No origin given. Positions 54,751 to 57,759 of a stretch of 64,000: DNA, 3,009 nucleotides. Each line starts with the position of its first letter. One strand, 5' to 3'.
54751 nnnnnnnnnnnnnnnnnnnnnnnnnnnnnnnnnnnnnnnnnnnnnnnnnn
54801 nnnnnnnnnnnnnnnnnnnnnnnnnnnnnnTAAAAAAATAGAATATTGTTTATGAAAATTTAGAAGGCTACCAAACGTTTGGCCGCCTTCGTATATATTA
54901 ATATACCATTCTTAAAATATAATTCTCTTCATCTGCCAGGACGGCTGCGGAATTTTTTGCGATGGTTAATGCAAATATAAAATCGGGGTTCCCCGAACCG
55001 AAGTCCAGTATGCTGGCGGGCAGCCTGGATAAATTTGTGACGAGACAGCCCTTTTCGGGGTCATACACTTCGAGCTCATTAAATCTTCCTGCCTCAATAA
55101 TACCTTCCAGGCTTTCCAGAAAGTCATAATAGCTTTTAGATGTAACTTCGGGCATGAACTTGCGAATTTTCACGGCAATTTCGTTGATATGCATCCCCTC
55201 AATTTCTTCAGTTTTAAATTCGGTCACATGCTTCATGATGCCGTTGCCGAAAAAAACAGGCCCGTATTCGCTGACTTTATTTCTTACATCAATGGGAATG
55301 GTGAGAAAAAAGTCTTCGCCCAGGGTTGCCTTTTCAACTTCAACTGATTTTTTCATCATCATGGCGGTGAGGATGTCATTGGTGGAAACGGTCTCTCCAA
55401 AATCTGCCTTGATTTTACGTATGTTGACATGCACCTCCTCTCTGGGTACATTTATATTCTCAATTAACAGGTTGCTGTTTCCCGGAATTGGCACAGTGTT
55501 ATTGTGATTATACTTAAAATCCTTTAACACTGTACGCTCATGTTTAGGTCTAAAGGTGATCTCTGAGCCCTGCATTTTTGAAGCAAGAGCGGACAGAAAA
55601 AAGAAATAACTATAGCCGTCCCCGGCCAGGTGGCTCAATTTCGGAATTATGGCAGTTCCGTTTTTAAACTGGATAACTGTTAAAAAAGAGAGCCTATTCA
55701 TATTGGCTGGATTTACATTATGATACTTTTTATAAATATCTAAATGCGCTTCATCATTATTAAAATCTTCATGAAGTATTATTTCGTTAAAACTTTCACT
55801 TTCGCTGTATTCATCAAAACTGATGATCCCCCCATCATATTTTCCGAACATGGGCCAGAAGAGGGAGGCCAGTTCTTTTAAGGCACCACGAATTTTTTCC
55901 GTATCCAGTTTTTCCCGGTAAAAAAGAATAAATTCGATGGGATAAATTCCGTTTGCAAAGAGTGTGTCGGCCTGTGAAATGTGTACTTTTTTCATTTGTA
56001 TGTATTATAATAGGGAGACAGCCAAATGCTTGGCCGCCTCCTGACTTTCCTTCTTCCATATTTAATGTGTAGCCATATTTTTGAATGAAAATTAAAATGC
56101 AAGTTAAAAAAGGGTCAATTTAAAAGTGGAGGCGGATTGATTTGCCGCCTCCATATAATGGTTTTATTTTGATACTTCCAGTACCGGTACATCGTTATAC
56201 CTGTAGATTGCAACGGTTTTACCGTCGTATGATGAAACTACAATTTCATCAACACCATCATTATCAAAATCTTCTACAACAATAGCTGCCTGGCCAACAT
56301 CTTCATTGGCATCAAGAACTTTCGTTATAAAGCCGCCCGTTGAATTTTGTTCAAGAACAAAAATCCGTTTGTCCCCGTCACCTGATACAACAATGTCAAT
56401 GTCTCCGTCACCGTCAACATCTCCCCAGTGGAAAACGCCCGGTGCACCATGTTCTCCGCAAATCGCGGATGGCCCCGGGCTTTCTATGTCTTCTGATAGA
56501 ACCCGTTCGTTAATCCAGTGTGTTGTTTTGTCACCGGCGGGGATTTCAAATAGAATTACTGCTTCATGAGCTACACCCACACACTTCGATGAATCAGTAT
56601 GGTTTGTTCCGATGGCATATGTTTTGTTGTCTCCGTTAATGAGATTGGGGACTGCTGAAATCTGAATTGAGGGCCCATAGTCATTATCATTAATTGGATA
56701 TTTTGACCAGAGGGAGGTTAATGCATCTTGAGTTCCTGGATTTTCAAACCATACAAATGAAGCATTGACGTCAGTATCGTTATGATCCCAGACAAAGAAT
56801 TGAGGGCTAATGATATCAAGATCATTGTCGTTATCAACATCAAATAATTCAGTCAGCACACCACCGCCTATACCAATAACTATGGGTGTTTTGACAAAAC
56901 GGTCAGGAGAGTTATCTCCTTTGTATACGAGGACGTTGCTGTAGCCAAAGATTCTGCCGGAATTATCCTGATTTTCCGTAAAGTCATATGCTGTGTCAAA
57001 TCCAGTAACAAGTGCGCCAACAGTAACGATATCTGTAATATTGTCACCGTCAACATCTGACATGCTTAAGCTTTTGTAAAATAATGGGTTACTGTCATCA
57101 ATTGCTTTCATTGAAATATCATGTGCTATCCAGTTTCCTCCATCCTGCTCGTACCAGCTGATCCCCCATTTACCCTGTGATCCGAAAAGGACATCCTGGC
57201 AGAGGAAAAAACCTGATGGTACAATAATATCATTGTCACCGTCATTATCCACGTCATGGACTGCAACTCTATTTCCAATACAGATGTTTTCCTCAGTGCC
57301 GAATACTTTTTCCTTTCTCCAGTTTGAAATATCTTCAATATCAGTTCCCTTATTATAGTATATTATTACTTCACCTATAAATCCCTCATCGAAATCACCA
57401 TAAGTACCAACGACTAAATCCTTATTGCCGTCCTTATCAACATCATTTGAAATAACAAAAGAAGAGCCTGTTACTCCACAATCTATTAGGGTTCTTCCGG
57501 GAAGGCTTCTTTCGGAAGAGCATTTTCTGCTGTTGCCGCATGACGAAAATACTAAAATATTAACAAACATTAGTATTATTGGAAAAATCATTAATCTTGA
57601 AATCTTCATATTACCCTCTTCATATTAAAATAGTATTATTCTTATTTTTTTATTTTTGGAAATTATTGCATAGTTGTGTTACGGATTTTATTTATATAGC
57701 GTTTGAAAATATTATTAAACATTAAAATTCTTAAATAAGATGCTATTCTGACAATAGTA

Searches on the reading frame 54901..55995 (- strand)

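Call 3: search_protein_families(library=pfam, proteins=[window:54901-55995:-], max_evalue=1)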
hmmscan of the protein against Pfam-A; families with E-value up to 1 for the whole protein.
window:54901-55995:- (365 aa): 1 family
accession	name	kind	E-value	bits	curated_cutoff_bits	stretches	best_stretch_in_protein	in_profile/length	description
PF02458.20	Transferase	-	5.7e-13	48.7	22.7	1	78-353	109-403/434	Transferase family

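Call 4: search_protein_families(library=ncbifam, proteins=[window:54901-55995:-], max_evalue=1)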
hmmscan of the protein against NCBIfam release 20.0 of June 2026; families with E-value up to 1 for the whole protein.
window:54901-55995:- (365 aa): 0 families

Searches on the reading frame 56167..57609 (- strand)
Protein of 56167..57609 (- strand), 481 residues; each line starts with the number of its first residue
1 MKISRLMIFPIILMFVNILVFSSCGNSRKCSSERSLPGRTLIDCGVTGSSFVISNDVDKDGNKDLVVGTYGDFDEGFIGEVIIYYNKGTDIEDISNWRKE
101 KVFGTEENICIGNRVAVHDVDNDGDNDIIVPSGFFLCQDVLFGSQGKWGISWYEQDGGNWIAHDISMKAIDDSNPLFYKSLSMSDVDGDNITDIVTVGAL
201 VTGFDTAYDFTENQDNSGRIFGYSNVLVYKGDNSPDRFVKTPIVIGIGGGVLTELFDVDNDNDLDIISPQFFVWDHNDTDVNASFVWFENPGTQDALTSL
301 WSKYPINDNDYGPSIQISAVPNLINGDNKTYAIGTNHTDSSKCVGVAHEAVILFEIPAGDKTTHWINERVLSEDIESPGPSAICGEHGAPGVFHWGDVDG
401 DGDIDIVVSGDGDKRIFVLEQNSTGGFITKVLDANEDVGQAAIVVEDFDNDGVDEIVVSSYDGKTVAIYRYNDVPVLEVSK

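Call 3: search_protein_families(library=pfam, proteins=[window:56167-57609:-], max_evalue=1)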
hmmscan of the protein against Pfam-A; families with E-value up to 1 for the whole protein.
window:56167-57609:- (481 aa): 6 families
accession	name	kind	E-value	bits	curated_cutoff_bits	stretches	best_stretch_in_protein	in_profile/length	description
PF13517.12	FG-GAP_3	-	1.5e-18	67.6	26.9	4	397-458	1-61/61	FG-GAP-like repeat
PF01839.29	FG-GAP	-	9.7e-10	38.6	22.1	4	442-463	4-25/37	FG-GAP repeat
PF09716.15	ETRAMP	-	0.045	14.2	29.1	1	1-32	1-28/81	Malarial early transcribed membrane protein (ETRAMP)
PF14783.12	BBS2_Mid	-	0.064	13.8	27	0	442-469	1-27/108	Ciliary BBSome complex subunit 2, middle region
PF23743.1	Beta-prop_BBS7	-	0.11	12.2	27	1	394-471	174-251/299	BBS7 beta-propeller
PF25292.1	Beta-prop_CGLA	-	0.65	9.8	26.8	1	441-466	32-57/316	Lambda-carrageenase beta-propeller domain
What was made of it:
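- On FG-GAP / integrin-type propellers: The neighbouring gene 56164-57609 does match, at E = 1.5e-18 (call 3).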

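Call 4: search_protein_families(library=ncbifam, proteins=[window:56167-57609:-], max_evalue=1)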
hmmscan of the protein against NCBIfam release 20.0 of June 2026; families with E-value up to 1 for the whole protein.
window:56167-57609:- (481 aa): 1 family
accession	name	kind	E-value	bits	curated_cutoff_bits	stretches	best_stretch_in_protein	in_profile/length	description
TIGR01495.1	ETRAMP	paralog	0.15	12.1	32.75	1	1-29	1-29/85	ETRAMP family protein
